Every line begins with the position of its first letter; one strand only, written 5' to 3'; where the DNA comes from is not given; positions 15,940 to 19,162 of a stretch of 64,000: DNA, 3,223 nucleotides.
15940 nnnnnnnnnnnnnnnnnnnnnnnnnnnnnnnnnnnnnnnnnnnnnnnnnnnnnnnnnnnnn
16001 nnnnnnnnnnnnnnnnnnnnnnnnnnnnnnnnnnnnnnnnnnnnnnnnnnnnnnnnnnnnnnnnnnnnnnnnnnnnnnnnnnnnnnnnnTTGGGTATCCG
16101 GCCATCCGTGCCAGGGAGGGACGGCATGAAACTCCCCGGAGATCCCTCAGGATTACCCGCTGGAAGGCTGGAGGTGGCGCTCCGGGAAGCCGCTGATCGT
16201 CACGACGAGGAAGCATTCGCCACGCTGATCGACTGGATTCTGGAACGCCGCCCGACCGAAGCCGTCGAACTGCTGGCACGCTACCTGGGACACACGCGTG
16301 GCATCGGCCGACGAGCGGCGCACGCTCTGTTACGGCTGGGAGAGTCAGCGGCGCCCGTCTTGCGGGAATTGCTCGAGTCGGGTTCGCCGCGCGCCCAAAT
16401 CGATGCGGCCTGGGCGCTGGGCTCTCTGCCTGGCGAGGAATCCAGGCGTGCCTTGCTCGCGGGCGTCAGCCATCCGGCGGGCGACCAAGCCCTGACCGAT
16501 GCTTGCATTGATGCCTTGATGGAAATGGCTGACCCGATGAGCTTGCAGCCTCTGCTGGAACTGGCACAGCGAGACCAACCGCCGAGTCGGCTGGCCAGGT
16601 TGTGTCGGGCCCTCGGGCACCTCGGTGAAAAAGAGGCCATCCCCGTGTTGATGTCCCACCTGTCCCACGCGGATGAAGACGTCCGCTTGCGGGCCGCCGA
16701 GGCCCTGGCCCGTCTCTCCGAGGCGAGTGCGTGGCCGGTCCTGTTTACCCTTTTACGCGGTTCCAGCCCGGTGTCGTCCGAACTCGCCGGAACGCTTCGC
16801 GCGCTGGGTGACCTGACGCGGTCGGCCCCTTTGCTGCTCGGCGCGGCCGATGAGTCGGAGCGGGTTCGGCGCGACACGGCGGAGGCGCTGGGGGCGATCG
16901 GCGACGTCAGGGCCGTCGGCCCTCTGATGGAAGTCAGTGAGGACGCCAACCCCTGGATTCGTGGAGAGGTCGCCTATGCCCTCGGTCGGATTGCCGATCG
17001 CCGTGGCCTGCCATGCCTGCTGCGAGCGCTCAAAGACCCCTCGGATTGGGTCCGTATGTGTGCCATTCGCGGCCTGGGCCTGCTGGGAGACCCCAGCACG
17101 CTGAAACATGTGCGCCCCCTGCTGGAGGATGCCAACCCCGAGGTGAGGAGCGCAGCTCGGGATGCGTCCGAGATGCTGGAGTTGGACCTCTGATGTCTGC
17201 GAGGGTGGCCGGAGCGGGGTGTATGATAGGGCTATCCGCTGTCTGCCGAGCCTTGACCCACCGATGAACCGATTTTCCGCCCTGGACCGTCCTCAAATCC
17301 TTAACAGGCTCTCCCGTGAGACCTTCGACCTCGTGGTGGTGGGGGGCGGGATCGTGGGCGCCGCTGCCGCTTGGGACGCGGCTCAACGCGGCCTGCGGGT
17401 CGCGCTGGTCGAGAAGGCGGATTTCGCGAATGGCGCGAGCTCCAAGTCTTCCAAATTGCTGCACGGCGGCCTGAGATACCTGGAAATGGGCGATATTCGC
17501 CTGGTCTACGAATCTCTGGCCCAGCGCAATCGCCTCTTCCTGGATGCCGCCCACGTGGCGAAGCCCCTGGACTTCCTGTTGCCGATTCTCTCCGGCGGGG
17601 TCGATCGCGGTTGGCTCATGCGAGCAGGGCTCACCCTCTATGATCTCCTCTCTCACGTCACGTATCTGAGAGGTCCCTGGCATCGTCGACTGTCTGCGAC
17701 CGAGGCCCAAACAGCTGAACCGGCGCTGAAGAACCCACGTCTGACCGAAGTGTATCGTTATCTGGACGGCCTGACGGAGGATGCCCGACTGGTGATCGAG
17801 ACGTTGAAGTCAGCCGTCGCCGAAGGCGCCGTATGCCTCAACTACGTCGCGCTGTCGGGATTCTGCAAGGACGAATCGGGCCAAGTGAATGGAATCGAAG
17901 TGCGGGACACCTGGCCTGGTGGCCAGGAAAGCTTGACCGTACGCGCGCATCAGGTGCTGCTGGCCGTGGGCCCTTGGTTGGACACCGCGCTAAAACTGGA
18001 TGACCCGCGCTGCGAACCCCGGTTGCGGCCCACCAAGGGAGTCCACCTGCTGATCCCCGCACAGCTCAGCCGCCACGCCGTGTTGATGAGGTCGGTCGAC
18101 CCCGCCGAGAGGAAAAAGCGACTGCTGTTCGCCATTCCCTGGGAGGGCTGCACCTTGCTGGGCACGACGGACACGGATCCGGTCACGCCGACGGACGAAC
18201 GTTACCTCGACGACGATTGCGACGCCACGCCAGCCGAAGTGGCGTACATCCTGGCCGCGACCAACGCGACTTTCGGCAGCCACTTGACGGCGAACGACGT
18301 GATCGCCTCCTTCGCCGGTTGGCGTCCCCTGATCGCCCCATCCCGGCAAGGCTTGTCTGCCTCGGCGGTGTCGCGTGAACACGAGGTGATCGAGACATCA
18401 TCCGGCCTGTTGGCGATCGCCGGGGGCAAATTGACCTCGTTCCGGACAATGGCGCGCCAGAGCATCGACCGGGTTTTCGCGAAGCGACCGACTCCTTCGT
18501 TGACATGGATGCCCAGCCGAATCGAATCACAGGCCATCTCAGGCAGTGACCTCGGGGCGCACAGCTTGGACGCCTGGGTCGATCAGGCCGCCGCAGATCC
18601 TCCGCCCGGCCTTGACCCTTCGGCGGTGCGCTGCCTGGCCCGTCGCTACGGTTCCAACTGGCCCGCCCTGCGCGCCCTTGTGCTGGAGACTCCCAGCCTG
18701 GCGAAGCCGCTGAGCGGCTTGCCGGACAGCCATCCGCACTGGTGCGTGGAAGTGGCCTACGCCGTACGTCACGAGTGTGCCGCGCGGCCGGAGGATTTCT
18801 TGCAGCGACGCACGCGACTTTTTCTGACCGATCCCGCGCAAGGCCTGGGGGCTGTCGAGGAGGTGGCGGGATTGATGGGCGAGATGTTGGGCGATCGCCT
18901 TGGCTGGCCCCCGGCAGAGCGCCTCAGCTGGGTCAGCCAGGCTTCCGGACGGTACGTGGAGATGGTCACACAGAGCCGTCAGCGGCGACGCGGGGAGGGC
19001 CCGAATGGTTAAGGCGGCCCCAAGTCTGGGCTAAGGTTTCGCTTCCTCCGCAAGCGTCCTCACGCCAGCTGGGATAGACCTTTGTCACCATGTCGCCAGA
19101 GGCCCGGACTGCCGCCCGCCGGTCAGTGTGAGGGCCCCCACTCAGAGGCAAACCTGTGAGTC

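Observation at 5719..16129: Lipoate and 2-oxoacid dehydrogenase neighbourhood has E1-beta, E2 and E3 but no E1-alpha, and the giant signalling gene is wedged antisense between lpdA and lipB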

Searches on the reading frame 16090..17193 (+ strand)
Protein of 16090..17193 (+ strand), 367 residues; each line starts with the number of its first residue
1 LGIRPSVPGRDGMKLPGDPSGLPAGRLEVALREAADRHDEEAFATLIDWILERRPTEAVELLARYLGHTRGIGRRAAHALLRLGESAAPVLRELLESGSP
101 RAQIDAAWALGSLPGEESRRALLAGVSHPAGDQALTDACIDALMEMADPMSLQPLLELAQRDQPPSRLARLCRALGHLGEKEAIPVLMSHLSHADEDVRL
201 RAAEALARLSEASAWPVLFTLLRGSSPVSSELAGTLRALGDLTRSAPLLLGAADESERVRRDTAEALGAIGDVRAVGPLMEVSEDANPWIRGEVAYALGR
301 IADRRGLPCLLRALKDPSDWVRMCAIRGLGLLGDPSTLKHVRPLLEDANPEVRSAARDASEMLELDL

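Call 4: search_protein_families(library=pfam, proteins=[window:16090-17193:+])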
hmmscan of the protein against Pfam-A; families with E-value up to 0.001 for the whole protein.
window:16090-17193:+ (367 aa): 6 families
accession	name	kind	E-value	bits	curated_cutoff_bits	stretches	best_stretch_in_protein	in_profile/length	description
PF13646.12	HEAT_2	-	2.7e-44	149.8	27.7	4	279-359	4-86/88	HEAT repeats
PF02985.28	HEAT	-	3.1e-22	77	23.5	1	307-332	2-27/31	HEAT repeat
PF03130.22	HEAT_PBS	-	3.3e-19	67.6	20.9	0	259-285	1-27/27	PBS lyase HEAT-like repeat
PF13513.12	HEAT_EZ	-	9e-13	48.8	27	0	168-209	14-55/55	HEAT-like repeat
PF00514.29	Arm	-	8.9e-10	38.7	20.6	0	89-113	15-39/41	Armadillo/beta-catenin-like repeat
PF01602.26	Adaptin_N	-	0.00073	18.7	37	0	310-356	84-134/524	Adaptin N terminal region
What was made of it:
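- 16090..17193 (+): HEAT-repeat protein, a conserved downstream neighbour of lipB in the sub-clade. PF13646 E = 3e-44 (call 4).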

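Call 68: search_protein_families(library=ncbifam, proteins=[window:16090-17193:+], max_evalue=0.001)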
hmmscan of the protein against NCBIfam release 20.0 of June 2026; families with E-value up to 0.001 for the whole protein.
window:16090-17193:+ (367 aa): 7 families
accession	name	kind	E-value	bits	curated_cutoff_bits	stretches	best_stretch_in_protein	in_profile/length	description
NF045915.1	PhycobilmeDegNblB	equivalog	8.3e-23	81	300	2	254-356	78-181/214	phycobilisome degradation protein NblB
NF058502.1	phyc_lyase_CpcE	equivalog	3.2e-18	66.2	330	2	172-229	63-120/260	C-phycocyanin alpha-cysteine-84 phycocyanobilin lyase subunit CpcE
TIGR02270.1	TIGR02270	subfamily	1.6e-11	43.9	206.8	1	76-285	75-280/410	TIGR02270 family protein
NF058515.1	phyc_lyase_CpcF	equivalog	1.3e-08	34.7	220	0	266-332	53-119/200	C-phycocyanin alpha-cysteine-84 phycocyanobilin lyase subunit CpcF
NF045662.1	DVU0298_fam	equivalog_domain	8.1e-07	28.8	75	0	178-211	21-54/213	DVU0298 family protein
NF010374.0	PRK13800.1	equivalog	1.3e-06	27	1196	1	236-356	736-859/898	fumarate reductase/succinate dehydrogenase flavoprotein subunit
NF007244.0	PRK09687.1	equivalog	1.9e-06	27.4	275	1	254-338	140-227/285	putative lyase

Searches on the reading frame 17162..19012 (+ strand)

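Call 4: search_protein_families(library=pfam, proteins=[window:17162-19012:+])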
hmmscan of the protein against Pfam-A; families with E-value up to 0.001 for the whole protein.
window:17162-19012:+ (616 aa): 7 families
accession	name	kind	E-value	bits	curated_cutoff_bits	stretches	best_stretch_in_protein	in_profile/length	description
PF01266.30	DAO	-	4.3e-47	161.8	27.9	1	56-396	1-317/353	FAD dependent oxidoreductase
PF16901.10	DAO_C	-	1.3e-20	74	31.4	1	465-577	10-120/126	C-terminal domain of alpha-glycerophosphate oxidase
PF00890.30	FAD_binding_2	-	1.3e-08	34.9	20.4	1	56-97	1-42/414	FAD binding domain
PF12831.13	FAD_oxidored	-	9.9e-08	32.1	27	1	56-96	1-41/416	FAD dependent oxidoreductase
PF13450.12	NAD_binding_8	-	1.6e-06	28.7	21.9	1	59-93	1-35/68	NAD(P)-binding Rossmann-like domain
PF07992.20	Pyr_redox_2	-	0.00017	21.6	26.1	1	55-102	1-49/291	Pyridine nucleotide-disulphide oxidoreductase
PF01134.28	GIDA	-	0.00018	21.2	22.1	1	56-84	1-29/391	Glucose inhibited division protein A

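Call 68: search_protein_families(library=ncbifam, proteins=[window:17162-19012:+], max_evalue=0.001)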
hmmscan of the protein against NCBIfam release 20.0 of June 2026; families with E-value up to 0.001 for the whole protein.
window:17162-19012:+ (616 aa): 56 families (the best 25 are shown)
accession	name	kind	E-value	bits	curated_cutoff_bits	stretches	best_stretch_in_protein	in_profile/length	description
NF033461.1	glycerol3P_ox_1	equivalog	4.2e-87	292.8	840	2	38-392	2-350/607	type 1 glycerol-3-phosphate oxidase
NF008899.0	PRK12266.1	equivalog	1.2e-86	291.3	360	1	52-560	4-487/508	glycerol-3-phosphate dehydrogenase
NF009906.0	PRK13369.1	equivalog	1.2e-80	271.5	352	1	52-557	4-483/502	glycerol-3-phosphate dehydrogenase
TIGR03377.1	glycerol3P_GlpA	equivalog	2.8e-40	138.4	552.8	2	175-441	110-361/530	anaerobic glycerol-3-phosphate dehydrogenase subunit GlpA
NF008313.0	PRK11101.1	equivalog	4.6e-32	111.3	425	1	51-441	5-372/548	anaerobic glycerol-3-phosphate dehydrogenase subunit A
TIGR03364.1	HpnW_proposed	hypoth_equivalog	1.7e-09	37.2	285.1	1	56-93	2-39/365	TIGR03364 family FAD-dependent oxidoreductase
NF053717.1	VnlPnlRedVprA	equivalog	9.6e-09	34.6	600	1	52-93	4-45/481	vinyl phenol reductase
TIGR02352.1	thiamin_ThiO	equivalog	5.2e-08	32.4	250.8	1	58-95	2-39/351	glycine oxidase ThiO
NF005508.0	PRK07121.1-1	equivalog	7.1e-08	31.4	537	1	54-107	20-68/497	FAD-binding protein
NF002480.1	PRK01747.1-1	equivalog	2e-07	29.8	540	1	52-124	246-319/645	bifunctional tRNA (5-methylaminomethyl-2-thiouridine)(34)-methyltransferase MnmC2/FAD-dependent 5-carboxymethylaminomethyl-2-thiouridine(34)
TIGR03197.1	MnmC_Cterm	equivalog_domain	2.1e-07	30.3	174.2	1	57-126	2-72/400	FAD-dependent 5-carboxymethylaminomethyl-2-thiouridine(34) oxidoreductase MnmC1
NF005511.0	PRK07121.1-4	equivalog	3.2e-07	29.1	466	1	52-100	18-65/553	FAD-binding protein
TIGR02032.1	GG-red-SF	subfamily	3.5e-07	30.2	158.8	1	55-89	1-35/297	geranylgeranyl reductase family protein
NF009477.0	PRK12843.1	equivalog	6.7e-07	28.1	758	1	51-97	13-59/578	FAD-dependent oxidoreductase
NF008425.0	PRK11259.1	equivalog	1.1e-06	27.9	257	1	53-93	3-43/377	N-methyl-L-tryptophan oxidase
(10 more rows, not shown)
